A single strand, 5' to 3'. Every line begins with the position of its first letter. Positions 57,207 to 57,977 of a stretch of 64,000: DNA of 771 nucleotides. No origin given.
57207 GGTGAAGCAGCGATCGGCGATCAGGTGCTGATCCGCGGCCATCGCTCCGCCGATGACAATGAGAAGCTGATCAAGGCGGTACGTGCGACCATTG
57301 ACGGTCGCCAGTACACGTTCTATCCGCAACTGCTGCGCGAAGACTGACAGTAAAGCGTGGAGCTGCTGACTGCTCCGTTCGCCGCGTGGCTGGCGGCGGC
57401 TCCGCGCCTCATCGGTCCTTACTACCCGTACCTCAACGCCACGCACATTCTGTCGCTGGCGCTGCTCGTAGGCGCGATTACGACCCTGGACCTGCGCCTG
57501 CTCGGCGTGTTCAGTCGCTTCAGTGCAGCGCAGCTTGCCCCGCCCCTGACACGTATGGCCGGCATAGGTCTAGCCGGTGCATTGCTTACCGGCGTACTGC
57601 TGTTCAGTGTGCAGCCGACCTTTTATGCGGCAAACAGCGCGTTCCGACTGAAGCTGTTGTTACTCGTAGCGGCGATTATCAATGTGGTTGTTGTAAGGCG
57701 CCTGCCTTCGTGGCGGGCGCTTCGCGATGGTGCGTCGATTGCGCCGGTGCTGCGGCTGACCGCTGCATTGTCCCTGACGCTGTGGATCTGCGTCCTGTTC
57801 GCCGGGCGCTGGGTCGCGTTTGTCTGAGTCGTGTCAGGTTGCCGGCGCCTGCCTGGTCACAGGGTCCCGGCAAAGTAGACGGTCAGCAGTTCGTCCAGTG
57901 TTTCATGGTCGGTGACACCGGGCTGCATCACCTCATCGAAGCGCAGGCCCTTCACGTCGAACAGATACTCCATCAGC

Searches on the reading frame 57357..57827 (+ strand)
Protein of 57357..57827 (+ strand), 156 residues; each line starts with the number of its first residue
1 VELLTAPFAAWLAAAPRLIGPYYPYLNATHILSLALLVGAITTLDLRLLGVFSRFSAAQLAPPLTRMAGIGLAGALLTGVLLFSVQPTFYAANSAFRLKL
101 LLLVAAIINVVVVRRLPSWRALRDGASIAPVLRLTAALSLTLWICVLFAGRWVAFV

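Call 67: search_protein_families(library=pfam, proteins=[window:57357-57827:+], max_evalue=0.00001)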
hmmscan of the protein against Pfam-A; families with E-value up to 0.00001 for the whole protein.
window:57357-57827:+ (156 aa): 1 family
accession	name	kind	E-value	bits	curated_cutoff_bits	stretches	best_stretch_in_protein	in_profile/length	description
PF20349.3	DUF6644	-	6.1e-11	43.1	27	1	22-155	21-154/155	Family of unknown function (DUF6644)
